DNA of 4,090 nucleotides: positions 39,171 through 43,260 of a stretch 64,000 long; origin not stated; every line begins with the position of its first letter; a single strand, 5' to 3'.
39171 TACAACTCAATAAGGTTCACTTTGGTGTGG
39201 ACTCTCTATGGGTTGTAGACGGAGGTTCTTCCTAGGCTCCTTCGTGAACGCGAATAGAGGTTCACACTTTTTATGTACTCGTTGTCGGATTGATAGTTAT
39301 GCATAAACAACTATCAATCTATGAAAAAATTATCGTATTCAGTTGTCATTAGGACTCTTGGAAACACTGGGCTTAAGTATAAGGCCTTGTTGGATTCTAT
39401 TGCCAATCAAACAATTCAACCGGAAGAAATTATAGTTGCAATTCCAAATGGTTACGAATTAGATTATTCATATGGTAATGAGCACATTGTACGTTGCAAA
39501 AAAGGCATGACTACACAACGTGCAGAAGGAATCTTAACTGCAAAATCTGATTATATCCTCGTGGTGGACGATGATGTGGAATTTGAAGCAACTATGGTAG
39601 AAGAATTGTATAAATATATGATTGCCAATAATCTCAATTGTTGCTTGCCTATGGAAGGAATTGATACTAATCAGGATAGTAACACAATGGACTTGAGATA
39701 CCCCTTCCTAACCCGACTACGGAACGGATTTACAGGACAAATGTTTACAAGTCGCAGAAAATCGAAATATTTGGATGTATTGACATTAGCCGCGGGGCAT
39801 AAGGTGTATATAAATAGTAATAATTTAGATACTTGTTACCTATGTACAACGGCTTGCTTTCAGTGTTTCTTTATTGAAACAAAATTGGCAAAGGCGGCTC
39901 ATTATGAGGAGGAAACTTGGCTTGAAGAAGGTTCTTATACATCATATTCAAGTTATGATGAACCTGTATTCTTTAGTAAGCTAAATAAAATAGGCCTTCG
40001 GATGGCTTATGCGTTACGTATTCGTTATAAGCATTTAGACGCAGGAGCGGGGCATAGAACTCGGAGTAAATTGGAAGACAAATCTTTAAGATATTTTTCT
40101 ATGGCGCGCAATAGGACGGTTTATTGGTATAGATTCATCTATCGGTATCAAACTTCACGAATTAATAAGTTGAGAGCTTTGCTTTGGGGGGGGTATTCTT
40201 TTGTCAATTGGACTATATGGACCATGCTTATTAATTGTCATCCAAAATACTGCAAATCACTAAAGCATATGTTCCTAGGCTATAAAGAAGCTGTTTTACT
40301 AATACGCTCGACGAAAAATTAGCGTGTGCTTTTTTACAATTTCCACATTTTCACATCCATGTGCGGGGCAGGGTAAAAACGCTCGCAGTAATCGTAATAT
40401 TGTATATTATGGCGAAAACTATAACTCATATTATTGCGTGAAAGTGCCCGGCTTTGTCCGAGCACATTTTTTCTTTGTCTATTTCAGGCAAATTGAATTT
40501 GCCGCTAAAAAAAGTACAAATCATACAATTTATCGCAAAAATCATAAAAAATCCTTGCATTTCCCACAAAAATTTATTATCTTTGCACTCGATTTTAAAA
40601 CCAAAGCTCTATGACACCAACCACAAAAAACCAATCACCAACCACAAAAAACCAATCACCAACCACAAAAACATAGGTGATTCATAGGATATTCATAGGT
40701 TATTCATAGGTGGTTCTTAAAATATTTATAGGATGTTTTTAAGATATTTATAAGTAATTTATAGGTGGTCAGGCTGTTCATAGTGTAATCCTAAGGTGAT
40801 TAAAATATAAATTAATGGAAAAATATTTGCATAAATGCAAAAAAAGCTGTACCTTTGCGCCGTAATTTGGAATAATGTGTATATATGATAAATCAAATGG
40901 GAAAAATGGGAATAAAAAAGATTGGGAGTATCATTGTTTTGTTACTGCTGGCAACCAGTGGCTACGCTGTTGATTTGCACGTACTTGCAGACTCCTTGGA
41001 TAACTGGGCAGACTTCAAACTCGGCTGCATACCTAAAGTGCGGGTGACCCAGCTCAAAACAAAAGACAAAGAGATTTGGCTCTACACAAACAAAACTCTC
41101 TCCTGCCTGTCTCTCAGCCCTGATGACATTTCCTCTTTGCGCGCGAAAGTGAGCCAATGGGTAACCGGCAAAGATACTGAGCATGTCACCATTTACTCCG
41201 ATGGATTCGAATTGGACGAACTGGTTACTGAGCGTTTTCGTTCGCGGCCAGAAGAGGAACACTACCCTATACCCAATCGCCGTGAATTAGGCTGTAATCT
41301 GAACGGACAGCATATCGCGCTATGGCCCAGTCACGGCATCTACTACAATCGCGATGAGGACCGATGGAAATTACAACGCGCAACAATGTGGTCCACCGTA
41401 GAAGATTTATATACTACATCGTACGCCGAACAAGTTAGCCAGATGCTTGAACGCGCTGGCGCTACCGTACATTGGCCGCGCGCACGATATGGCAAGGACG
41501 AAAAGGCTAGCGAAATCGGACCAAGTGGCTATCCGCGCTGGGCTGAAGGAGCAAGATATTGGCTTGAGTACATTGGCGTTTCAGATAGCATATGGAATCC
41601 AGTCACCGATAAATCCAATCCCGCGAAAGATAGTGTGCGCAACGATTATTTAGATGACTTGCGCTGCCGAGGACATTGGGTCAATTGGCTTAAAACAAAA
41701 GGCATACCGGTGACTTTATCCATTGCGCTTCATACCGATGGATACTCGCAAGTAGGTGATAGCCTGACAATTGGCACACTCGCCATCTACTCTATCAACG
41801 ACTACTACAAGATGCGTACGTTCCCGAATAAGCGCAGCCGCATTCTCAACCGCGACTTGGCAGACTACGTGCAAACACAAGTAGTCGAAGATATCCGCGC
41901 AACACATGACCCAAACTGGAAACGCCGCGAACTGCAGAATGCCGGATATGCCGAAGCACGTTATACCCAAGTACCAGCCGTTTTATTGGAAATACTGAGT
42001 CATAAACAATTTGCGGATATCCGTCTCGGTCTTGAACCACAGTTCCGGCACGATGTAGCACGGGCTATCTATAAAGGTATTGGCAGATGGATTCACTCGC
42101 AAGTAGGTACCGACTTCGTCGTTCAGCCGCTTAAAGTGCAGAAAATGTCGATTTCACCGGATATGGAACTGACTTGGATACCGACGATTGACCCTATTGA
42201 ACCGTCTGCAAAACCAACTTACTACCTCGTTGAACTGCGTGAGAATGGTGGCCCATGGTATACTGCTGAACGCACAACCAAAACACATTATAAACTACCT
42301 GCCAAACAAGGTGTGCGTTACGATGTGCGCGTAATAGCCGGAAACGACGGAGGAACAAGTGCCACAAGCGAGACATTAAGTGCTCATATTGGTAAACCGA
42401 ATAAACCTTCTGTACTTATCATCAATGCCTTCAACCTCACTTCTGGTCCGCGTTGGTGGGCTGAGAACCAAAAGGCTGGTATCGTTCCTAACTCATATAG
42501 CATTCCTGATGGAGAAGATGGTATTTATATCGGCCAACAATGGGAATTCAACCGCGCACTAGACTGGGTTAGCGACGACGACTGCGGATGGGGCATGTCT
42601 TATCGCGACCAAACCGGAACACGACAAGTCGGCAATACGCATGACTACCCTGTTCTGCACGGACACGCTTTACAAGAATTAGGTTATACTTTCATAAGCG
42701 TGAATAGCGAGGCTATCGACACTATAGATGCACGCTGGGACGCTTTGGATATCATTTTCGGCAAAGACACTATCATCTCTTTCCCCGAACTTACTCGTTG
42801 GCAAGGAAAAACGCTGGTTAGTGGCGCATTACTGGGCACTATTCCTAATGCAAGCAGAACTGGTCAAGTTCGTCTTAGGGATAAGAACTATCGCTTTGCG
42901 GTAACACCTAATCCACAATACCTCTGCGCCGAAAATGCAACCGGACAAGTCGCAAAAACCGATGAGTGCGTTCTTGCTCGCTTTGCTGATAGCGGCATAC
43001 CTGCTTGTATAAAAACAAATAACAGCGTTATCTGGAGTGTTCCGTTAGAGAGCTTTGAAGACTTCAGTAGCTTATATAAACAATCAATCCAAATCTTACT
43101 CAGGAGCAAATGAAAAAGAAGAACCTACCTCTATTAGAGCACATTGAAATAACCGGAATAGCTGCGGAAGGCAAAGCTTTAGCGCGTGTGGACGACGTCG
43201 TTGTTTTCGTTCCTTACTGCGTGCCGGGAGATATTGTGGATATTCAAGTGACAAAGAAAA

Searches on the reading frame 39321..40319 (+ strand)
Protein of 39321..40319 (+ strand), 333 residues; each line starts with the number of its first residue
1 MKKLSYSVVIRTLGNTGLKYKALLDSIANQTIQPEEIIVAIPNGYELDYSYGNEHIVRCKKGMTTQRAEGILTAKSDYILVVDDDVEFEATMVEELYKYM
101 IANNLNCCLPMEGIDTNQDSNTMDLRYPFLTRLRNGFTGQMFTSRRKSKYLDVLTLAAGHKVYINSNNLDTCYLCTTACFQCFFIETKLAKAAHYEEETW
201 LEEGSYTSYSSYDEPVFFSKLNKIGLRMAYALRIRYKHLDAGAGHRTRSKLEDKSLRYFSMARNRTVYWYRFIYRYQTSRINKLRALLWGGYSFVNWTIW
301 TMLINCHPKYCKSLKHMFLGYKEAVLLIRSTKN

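Call 9: find_related_loci(query=window:39321-40319:+, collection=genome_contigs, flank=3000)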
Query window:39321-40319:+ (333 aa) in genome_contigs; peptide patterns used: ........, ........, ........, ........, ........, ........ (x = any residue, [..] = any of these).
81 stretches matched a pattern; 11 encode a relative of the query (tblastn E <= 1e-3); 11 distinct loci.
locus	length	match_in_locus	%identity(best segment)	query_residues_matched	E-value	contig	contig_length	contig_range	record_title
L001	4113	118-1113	89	1-332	0e+0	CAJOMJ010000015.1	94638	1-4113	Paludibacteraceae bacterium isolate Reindeer_2_mag_15 genome assembly, contig: scaffold_410, whole genome shotgun sequen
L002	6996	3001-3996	88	1-332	0e+0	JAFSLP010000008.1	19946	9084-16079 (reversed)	MAG: Paludibacteraceae bacterium isolate RGIG3254 Goat_Reticulum-3__c74611, whole genome shotgun sequence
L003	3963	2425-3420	86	1-332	0e+0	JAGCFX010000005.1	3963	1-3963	MAG: Paludibacteraceae bacterium isolate RGIG9755 Yak_Omasum-4__c91712, whole genome shotgun sequence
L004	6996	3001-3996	85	1-332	0e+0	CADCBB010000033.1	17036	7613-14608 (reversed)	MAG: uncultured Bacteroidales bacterium isolate RUG14487 genome assembly, contig: RUG14487_asm_33, whole genome shotgun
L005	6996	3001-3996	84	1-332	0e+0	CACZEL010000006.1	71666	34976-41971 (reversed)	MAG: uncultured Bacteroidales bacterium isolate RUG12549 genome assembly, contig: RUG12549_asm_6, whole genome shotgun s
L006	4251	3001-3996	82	1-332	0e+0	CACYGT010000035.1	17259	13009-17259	MAG: uncultured Bacteroidales bacterium isolate RUG11932 genome assembly, contig: RUG11932_asm_35, whole genome shotgun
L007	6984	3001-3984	75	1-328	3e-173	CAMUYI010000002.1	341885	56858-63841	MAG TPA_asm: uncultured Bacteroidales bacterium isolate SRR8387720_bin.43_metaWRAP_v1.3_MAG genome assembly, contig: ERZ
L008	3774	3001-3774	87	1-258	1e-158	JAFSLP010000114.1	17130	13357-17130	MAG: Paludibacteraceae bacterium isolate RGIG3254 Goat_Reticulum-3__c734865, whole genome shotgun sequence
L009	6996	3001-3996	87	1-332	0e+0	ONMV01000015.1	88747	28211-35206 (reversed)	uncultured Bacteroidales bacterium isolate RUG455 genome assembly, contig: scaffold_1234, whole genome shotgun sequence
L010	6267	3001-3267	27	24-103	6e-6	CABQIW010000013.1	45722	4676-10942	MAG TPA_asm: uncultured Eggerthella sp. isolate MGYG-HGUT-00616 genome assembly, contig: GUT_GENOME018782_13, whole geno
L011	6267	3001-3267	28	24-103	9e-5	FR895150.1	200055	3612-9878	Eggerthella sp. CAG:298 genomic scaffold, scf79, whole genome shotgun sequence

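Call 13: search_protein_families(library=pfam, proteins=[window:39321-40319:+], max_evalue=0.01)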
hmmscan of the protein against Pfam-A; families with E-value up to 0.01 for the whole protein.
window:39321-40319:+ (333 aa): 1 family
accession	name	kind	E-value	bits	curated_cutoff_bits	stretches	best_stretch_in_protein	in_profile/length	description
PF00535.33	Glycos_transf_2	-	8.6e-09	36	23.3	1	24-133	17-134/168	Glycosyl transferase family 2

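Call 20: find_homologous_proteins(query=window:39321-40319:+, max_evalue=1e-10)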
Query window:39321-40319:+ (333 aa): 165 proteins with E <= 1e-10 among 810 candidates; the best 120 are listed.
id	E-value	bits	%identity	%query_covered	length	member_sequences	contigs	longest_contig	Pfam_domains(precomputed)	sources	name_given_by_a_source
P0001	4.5e-226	767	100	100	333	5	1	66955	PF00535.33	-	-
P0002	1.3e-200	684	90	100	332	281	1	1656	PF00535.33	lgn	-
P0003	2.5e-195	666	88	100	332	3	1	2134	PF00535.33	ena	-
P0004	2.8e-195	666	87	100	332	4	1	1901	PF00535.33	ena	-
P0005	4.7e-194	662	86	100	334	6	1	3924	PF00535.33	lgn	-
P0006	4.7e-183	626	81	100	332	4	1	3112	PF00535.33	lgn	-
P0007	7.0e-182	622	81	100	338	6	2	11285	PF00535.33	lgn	-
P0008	7.0e-179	612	79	99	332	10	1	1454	PF00535.33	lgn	-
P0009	3.9e-176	603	77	100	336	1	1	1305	PF00535.33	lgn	-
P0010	3.2e-175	600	79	99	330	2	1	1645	PF00535.33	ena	-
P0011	3.3e-175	600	79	98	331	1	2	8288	PF00535.33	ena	-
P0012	6.5e-175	599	78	99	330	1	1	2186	PF00535.33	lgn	-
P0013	1.1e-174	598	77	99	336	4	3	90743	PF00535.33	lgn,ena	-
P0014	8.8e-174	595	77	100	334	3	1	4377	-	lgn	-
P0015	6.9e-172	589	77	100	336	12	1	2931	PF00535.33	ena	-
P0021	3.8e-157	541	69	99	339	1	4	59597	PF00535.33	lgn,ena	-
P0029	2.5e-147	508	65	98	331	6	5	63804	PF00535.33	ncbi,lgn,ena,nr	ncbi:MAG: glycosyltransferase family 2 protein [Bacteroidales bacterium]|nr:glycosyltransferase fami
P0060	8.2e-122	425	56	100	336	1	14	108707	PF00535.33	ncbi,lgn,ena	-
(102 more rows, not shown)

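Call 64: find_encoding_contigs(protein=P0013, flank=3000, max_places=3)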
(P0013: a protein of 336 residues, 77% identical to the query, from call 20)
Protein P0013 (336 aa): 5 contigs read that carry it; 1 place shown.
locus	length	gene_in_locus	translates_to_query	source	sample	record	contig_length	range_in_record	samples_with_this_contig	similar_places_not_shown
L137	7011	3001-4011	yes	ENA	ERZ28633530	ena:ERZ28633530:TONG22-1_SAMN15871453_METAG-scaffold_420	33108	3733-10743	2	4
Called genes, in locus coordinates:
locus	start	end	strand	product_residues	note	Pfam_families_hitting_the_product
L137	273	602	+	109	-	-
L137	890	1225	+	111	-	PF13560:HTH_31, PF12844:HTH_19, PF01381:HTH_3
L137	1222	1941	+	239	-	PF06114:Peptidase_M78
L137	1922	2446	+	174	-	-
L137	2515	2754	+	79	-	-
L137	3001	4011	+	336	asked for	PF00535:Glycos_transf_2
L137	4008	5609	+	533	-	PF13231:PMT_2 (weak)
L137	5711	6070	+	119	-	PF05635:23S_rRNA_IVP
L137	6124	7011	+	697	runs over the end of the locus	PF13439:Glyco_transf_4, PF13579:Glyco_trans_4_4 (weak), PF00534:Glycos_transf_1, PF13692:Glyco_trans_1_4, PF14307:Glyco_tran_WbsX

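Call 65: find_encoding_contigs(protein=P0021, flank=3000, max_places=3)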
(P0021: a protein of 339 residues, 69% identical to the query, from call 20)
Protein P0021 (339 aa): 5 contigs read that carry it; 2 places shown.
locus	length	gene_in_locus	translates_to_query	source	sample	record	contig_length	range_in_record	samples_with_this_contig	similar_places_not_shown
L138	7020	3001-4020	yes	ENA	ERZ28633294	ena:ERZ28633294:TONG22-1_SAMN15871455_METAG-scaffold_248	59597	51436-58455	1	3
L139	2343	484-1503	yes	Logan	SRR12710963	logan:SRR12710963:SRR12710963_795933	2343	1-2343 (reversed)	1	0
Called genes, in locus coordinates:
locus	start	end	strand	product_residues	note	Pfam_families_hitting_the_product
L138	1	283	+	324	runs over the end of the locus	PF00535:Glycos_transf_2, PF10111:Glyco_tranf_2_2, PF13641:Glyco_tranf_2_3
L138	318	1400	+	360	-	PF00534:Glycos_transf_1 (faint)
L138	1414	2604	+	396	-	PF02350:Epimerase_2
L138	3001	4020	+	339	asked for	PF00535:Glycos_transf_2 (weak)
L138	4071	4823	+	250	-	PF05704:Caps_synth, PF12919:TcdA_TcdB (faint), PF04488:Gly_transf_sug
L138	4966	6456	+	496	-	PF02661:Fic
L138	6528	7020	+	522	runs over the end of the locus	PF02463:SMC_N, PF13175:AAA_15, PF13476:AAA_23, PF13304:AAA_21 (faint), PF13175:AAA_15 (weak), PF20469:OLD-like_TOPRIM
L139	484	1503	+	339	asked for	PF00535:Glycos_transf_2 (weak)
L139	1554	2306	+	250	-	PF05704:Caps_synth, PF12919:TcdA_TcdB (faint), PF04488:Gly_transf_sug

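Call 66: find_encoding_contigs(protein=P0029, flank=3000, max_places=3)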
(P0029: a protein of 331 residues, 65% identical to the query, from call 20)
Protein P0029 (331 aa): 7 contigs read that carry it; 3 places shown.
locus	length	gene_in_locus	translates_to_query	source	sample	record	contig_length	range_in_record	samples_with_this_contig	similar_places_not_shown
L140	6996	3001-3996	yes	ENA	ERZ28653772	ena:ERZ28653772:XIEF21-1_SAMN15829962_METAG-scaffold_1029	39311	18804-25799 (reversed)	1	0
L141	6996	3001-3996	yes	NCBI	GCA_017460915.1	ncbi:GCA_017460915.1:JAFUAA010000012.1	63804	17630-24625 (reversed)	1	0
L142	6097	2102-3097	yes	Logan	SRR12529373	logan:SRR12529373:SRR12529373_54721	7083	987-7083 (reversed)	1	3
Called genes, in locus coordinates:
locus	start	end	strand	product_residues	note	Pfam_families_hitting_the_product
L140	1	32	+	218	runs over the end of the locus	PF13539:Peptidase_M15_4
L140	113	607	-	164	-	PF00186:DHFR_1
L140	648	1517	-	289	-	PF00303:Thymidylat_synt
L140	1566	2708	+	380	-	PF17761:DUF1016_N, PF06250:YhcG_C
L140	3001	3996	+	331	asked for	PF00535:Glycos_transf_2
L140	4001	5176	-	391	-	PF13173:AAA_14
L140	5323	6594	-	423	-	PF03825:Nuc_H_symport, PF12832:MFS_1_like, PF07690:MFS_1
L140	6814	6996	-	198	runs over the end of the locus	PF02577:BFN_dom, PF02151:UVR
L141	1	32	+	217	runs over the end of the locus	PF13539:Peptidase_M15_4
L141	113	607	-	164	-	PF00186:DHFR_1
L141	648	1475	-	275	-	PF00303:Thymidylat_synt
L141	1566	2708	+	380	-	PF17761:DUF1016_N, PF06250:YhcG_C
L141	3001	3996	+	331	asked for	PF00535:Glycos_transf_2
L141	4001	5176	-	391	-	PF13173:AAA_14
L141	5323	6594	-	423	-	PF03825:Nuc_H_symport, PF12832:MFS_1_like, PF07690:MFS_1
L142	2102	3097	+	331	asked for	PF00535:Glycos_transf_2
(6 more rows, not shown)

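Call 67: find_encoding_contigs(protein=P0060, flank=3000, max_places=3)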
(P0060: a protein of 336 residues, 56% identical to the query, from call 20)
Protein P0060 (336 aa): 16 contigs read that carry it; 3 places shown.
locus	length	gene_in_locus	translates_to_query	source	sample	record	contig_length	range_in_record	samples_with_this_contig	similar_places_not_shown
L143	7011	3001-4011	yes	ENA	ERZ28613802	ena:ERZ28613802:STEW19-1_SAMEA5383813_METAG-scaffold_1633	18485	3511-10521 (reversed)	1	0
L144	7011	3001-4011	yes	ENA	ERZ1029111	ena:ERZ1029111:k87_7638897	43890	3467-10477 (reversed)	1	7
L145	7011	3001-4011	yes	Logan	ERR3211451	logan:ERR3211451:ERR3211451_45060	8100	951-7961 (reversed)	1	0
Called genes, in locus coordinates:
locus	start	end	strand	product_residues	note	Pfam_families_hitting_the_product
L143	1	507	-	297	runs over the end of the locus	-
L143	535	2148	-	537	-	PF03062:MBOAT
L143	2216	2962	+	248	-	-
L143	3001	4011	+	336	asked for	PF00535:Glycos_transf_2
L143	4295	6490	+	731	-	PF00383:dCMP_cyt_deam_1, PF14437:MafB19-deam (weak)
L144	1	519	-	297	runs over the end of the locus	-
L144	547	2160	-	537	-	PF03062:MBOAT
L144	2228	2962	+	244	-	PF05704:Caps_synth (weak), PF04488:Gly_transf_sug, PF12919:TcdA_TcdB (weak)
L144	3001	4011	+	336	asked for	PF00535:Glycos_transf_2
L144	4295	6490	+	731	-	PF00383:dCMP_cyt_deam_1, PF14437:MafB19-deam (weak)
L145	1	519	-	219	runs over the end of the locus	?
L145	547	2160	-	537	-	PF03062:MBOAT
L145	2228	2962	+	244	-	PF05704:Caps_synth (weak), PF04488:Gly_transf_sug, PF12919:TcdA_TcdB (weak)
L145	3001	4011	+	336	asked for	PF00535:Glycos_transf_2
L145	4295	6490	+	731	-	PF00383:dCMP_cyt_deam_1, PF14437:MafB19-deam (weak)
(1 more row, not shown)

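Call 94: search_protein_families(library=padloc, proteins=[window:39321-40319:+], max_evalue=0.001)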
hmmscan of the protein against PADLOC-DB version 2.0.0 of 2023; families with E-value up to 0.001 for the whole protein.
window:39321-40319:+ (333 aa): 0 families

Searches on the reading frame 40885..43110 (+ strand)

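Call 13: search_protein_families(library=pfam, proteins=[window:40885-43110:+], max_evalue=0.01)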
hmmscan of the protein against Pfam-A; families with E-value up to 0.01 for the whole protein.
window:40885-43110:+ (742 aa): 2 families
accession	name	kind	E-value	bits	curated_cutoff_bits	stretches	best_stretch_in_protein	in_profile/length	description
PF01520.23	Amidase_3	-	5.5e-06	27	27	1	278-400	70-173/174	N-acetylmuramoyl-L-alanine amidase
PF00041.27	fn3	-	0.0038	17.8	25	1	426-499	15-82/84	Fibronectin type III domain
